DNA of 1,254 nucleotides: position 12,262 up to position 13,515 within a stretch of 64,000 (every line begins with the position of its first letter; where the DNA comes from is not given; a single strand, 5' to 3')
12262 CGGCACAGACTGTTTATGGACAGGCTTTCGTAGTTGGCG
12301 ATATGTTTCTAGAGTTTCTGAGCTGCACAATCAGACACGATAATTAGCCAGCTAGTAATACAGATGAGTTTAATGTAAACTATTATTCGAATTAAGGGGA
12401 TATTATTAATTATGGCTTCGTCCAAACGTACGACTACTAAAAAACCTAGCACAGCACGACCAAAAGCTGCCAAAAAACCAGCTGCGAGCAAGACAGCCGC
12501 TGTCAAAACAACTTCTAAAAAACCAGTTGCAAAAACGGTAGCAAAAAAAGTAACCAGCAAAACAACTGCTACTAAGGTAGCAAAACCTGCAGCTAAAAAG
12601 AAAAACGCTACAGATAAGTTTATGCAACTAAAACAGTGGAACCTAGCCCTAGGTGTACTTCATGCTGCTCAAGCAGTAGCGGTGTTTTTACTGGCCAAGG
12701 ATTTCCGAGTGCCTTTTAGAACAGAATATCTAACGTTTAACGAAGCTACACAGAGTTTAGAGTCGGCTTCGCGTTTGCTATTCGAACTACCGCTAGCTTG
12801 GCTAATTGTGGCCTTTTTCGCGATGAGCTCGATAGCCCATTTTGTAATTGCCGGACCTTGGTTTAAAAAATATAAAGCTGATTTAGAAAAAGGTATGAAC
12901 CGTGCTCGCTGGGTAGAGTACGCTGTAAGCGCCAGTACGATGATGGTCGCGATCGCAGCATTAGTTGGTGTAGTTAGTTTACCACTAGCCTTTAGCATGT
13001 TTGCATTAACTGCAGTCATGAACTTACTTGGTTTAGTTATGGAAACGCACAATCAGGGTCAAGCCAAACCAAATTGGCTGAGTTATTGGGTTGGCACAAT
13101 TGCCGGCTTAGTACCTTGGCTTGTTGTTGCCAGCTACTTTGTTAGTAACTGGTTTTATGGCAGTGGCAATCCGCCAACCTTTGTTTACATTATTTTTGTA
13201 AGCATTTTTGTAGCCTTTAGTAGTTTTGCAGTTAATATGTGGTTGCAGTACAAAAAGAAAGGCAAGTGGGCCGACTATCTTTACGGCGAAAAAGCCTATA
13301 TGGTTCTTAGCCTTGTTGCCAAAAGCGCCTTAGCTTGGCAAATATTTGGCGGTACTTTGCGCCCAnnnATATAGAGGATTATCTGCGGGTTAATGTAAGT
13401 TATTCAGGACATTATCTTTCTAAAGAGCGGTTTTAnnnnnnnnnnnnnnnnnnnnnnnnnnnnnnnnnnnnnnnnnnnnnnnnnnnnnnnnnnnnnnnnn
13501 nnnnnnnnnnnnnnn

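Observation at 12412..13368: Heliorhodopsin with a possible ~70-aa polycationic (histone-H1-like) cytoplasmic tail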

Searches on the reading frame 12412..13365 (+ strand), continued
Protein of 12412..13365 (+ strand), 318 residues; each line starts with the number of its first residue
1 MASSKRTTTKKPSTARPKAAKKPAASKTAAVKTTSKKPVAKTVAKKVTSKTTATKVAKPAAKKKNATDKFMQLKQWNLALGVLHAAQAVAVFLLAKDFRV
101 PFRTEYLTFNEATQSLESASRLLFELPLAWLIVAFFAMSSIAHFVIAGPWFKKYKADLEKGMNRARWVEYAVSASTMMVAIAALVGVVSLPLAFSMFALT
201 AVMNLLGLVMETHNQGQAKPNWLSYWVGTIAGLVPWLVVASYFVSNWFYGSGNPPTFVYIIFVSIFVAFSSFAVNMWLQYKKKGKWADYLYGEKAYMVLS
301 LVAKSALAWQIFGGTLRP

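Call 29: find_encoding_contigs(protein=P0005, flank=6000, max_places=2)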
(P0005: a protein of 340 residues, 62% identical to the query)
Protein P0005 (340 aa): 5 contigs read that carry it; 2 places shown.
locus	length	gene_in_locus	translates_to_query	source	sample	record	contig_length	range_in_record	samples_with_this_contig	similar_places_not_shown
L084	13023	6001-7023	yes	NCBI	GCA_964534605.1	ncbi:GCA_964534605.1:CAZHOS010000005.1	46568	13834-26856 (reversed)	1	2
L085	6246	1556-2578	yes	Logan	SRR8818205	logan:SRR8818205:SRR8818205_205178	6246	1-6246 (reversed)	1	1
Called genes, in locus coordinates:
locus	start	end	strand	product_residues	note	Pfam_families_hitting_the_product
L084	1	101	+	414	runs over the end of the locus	PF00587:tRNA-synt_2b, PF03129:HGTP_anticodon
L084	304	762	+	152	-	PF03449:GreA_GreB_N, PF01272:GreA_GreB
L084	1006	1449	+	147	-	-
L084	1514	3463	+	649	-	PF01336:tRNA_anti-codon, PF00152:tRNA-synt_2, PF09391:DUF2000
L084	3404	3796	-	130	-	-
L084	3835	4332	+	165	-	PF14520:HHH_5 (faint), PF14229:DUF4332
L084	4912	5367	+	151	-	-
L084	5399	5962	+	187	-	PF00293:NUDIX (weak)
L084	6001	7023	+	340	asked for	PF18761:Heliorhodopsin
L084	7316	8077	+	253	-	PF01909:NTP_transf_2, PF18765:Polbeta (weak)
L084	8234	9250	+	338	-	PF00801:PKD (weak), PF18911:PKD_4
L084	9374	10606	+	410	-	PF01341:Glyco_hydro_6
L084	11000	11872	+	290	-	PF00892:EamA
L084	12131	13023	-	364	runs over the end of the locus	PF00150:Cellulase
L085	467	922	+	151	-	-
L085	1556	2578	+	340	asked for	PF18761:Heliorhodopsin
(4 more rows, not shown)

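Call 39: predict_structure(alignment_id=A2)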
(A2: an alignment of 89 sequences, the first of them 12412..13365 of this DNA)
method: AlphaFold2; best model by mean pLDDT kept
length: 318 residues; sequences in the alignment: 89
mean_pLDDT: 84.2   pTM: 0.76
mean pLDDT of the five models: 84.2, 83.6, 83.2, 83.0, 82.4
residues with pLDDT >= 90: 220; 70-90: 29; 50-70: 29; < 50: 40
segments of 3 or more residues with pLDDT < 50: 1-20, 24-30, 32-38, 40-42
pLDDT, mean of each block of 10 residues (from residue 1): 40 43 46 46 50 61 73 95 96 91 96 96 95 94 97 94 94 95 93 98 98 95 98 97 92 85 92 95 93 92 89 71
secondary structure, 60 per line:
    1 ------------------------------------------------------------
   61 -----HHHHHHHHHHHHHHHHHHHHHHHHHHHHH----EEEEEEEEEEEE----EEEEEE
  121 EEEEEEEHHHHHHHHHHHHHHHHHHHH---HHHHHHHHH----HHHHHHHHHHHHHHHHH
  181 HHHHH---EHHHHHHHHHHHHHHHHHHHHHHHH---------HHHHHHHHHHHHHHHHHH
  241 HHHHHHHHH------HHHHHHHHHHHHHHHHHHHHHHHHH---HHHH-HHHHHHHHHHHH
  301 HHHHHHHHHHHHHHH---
elements in order: H66-94 E99-110 E115-127 H128-147 H151-159 H164-185 H190-213 H223-249 H256-280 H284-287 H289-315
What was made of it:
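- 12412..12606 (+): Coding region for the disordered polycationic N-terminal tail (residues 1-65; K/T/A/S/P-rich; residues 1-70 contain 20 Lys). AlphaFold predicts coil with pLDDT of about 40-60 (call 39).
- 12607..13365 (+): Heliorhodopsin domain (residues 66-318): helix A starts at residue 66, followed by the ECL1 beta-hairpin; seven TM helices in all. AlphaFold model: mean pLDDT 84, pTM 0.76, helices 66-94, 128-147, 164-185, 190-213, 223-249, 256-280 and 289-315, strands 99-127 (call 39).
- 12622..12624 (+): Met71 ATG, the start used in the NCBI annotation (248-aa product); probably not the main start. It lies inside predicted helix A (call 39).
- On Heliorhodopsin (Pfam PF18761 / NCBIfam NF038020): AlphaFold model with domain pLDDT of 90 or more: seven long helices plus strands 99-110 and 115-127 (call 39).
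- The model has seven TM helices plus a beta-hairpin (call 39). It is disordered: pLDDT 40-60 and no secondary structure (call 39). M71 lies inside helix A (call 39).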

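Call 44: search_protein_families(library=pfam, proteins=[L007:6889-8160:+, L007:11433-12206:+, L007:9621-10322:+, L010:12031-12948:+, L007:2235-3788:+, L007:3793-4593:+, L007:4599-5816:+, L010:1282-1875:-, L057:7838-8680:-], max_evalue=0.001)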
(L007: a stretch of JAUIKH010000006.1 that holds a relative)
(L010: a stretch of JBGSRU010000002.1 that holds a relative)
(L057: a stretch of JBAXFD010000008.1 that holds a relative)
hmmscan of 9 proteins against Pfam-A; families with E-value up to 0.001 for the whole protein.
L007:6889-8160:+ (424 aa): 1 family
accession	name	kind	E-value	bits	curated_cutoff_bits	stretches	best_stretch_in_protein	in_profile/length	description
PF05958.17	tRNA_U5-meth_tr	-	2.7e-19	69.8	23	1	123-422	32-356/357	tRNA (Uracil-5-)-methyltransferase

L007:11433-12206:+ (258 aa): 2 families
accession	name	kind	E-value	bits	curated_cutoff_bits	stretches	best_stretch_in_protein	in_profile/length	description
PF12705.13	PDDEXK_1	-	2e-12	48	22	1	93-245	99-244/247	PD-(D/E)XK nuclease superfamily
PF01930.23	Cas_Cas4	-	6.3e-05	23.6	22.7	0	126-244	62-155/160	Domain of unknown function DUF83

L007:9621-10322:+ (234 aa): 3 families
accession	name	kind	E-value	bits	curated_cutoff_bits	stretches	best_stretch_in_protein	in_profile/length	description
PF04452.19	Methyltrans_RNA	-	3.6e-41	140.9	23.9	1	77-230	5-164/165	RNA methyltransferase domain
PF04013.17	Methyltrn_RNA_2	-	5.9e-06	26.6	25.5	1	148-232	113-195/198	Putative SAM-dependent RNA methyltransferase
PF20260.4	PUA_4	-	6.3e-06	26.6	23.9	1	30-67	10-47/48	RNA methyltransferase PUA domain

L010:12031-12948:+ (306 aa): 2 families
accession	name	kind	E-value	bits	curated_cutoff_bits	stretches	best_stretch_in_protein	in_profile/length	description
PF02403.27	Seryl_tRNA_N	-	1.1e-20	74.3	28.2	1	1-105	1-106/108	Seryl-tRNA synthetase N-terminal domain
PF00587.30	tRNA-synt_2b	-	4.8e-13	50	29.3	1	237-305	5-72/179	tRNA synthetase class II core domain (G, H, P, S and T)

L007:2235-3788:+ (518 aa): 2 families
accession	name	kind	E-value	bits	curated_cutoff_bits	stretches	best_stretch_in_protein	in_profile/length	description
PF22633.2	F5_F8_type_C_2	-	5.5e-06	27.3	27.8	1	163-262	4-90/91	NedA-like, galactose-binding domain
PF07963.17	N_methyl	-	1.4e-05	24.9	21.2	1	15-40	1-26/27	Prokaryotic N-terminal methylation motif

L007:3793-4593:+ (267 aa): 0 families

L007:4599-5816:+ (406 aa): 1 family
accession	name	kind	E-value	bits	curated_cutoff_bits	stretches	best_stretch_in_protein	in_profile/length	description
PF13519.12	VWA_2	-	0.0005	21.1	27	0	150-215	2-61/107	von Willebrand factor type A domain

L010:1282-1875:- (197 aa): 0 families

L057:7838-8680:- (281 aa): 1 family
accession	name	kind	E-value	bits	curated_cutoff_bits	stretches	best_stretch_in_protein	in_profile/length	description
PF00230.25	MIP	-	1.1e-19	71.6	25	1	77-259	50-218/222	Major intrinsic protein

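Call 50: search_protein_families(library=ncbifam, proteins=[window:12412-13365:+], max_evalue=0.001)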
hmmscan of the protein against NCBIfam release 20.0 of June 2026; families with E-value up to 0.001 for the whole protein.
window:12412-13365:+ (318 aa): 1 family
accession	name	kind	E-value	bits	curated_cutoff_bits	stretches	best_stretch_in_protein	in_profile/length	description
NF038020.1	HeR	equivalog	2.2e-91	305.7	100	1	73-316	1-244/244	heliorhodopsin HeR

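Call 65: list_cluster_members(proteins=[P0001, window:12412-13365:+])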
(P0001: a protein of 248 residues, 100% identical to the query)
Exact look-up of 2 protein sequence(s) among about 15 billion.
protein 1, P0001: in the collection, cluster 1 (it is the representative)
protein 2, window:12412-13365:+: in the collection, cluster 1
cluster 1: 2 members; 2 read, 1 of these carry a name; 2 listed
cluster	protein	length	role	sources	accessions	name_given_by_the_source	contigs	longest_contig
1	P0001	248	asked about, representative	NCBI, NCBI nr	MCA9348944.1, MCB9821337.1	heliorhodopsin HeR [Candidatus Saccharibacteria bacterium]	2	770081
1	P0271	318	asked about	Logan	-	-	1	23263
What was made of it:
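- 12412..13368 (+): Full-length heliorhodopsin CDS (318 aa plus stop), using the long start. The identical 318-aa product was called independently on a Logan assembly, P0271 (call 65).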

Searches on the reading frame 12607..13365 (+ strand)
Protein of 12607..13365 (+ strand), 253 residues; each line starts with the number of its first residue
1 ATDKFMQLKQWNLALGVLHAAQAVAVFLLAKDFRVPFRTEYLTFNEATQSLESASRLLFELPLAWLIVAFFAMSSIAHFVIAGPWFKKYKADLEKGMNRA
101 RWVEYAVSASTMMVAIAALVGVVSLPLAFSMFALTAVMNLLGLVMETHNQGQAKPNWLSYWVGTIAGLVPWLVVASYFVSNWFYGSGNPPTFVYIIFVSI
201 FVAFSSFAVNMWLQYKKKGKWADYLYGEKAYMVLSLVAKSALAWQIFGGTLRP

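Call 54: search_protein_representatives(protein=window:12607-13365:+)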
Query: 253 residues. Proteins with E-value up to 0.001 (for the whole library): 2973; up to 1e-10: 1370; up to 1e-30: 215. The best 150 are listed.
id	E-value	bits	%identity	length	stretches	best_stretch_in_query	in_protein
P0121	1.2e-80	286.9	56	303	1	8-253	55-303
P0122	4.1e-68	245.9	52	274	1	7-253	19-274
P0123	5.6e-67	242.2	49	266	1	8-253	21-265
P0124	6.1e-67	242.0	52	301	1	3-253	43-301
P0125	4.6e-66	239.2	47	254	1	3-253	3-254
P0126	3.6e-62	226.4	49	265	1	8-253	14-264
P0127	3.7e-57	210.0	44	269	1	4-253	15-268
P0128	9.0e-57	208.7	40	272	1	4-253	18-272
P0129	1.4e-56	208.1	48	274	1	6-253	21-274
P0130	4.3e-55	203.2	46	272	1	8-253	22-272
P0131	1.8e-54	201.2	40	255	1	8-253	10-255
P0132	5.7e-54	199.6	41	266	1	3-251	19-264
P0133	9.1e-54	198.9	40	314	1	4-252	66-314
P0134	1.4e-53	198.3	44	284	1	6-253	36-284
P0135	2.3e-51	191.0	43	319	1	3-251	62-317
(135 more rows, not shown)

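Call 68: search_solved_structures(query=window:12607-13365:+, show_alignments=4, max_evalue=1e-40)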
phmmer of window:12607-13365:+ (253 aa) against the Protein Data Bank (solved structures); distinct sequences matched with E-value up to 1e-40: 5.
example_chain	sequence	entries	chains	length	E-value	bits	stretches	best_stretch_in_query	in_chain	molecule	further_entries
6is6_A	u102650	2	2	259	2.6e-64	220.3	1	5-253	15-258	heliorhodopsin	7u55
7clj_A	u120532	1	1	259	5.5e-64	219.2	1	5-253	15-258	heliorhodopsin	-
9ljj_A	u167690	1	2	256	7.7e-56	192.5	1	6-253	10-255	Heliorhodopsin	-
6su3_X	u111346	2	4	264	8.6e-56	192.4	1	6-253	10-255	48C12 heliorhodopsin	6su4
6uh3_A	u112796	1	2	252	2.9e-55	190.7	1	6-251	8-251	Heliorhodopsin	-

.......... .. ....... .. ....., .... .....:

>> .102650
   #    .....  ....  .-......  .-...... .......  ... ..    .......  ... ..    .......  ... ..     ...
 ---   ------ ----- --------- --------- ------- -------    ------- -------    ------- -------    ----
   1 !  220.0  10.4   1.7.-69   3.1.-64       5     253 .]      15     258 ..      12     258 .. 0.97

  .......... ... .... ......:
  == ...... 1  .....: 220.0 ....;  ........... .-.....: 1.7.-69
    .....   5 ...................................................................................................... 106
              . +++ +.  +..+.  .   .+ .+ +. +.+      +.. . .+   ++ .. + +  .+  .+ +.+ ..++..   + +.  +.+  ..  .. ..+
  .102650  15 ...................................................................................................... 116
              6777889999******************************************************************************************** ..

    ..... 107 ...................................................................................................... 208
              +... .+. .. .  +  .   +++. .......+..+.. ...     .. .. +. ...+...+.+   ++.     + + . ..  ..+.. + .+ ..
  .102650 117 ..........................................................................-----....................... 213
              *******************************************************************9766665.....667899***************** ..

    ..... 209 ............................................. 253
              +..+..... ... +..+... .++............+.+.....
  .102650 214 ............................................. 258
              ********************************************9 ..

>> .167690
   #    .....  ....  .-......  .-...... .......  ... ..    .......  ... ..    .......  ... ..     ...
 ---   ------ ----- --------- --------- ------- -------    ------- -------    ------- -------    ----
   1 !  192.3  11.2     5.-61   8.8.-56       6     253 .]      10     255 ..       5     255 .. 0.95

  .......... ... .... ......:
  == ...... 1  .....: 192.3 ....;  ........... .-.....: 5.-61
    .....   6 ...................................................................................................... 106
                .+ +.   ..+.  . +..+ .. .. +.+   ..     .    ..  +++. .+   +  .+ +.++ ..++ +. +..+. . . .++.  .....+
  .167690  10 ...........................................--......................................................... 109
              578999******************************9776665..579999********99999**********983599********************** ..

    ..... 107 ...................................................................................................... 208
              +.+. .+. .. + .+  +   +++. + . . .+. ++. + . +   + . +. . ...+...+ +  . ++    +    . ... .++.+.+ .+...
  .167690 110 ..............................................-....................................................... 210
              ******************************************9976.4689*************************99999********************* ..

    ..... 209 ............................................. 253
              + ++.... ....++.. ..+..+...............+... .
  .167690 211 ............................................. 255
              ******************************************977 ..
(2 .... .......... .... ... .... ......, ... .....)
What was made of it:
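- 13321..13323 (+): Lys304, the retinal Schiff-base lysine (S300-x3-K304 motif in TM7). Aligns with K241 and S237 of 48C12 (call 68).
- On Heliorhodopsin (Pfam PF18761 / NCBIfam NF038020): S300 and K304 align with S237 and K241 of 48C12 (call 68).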
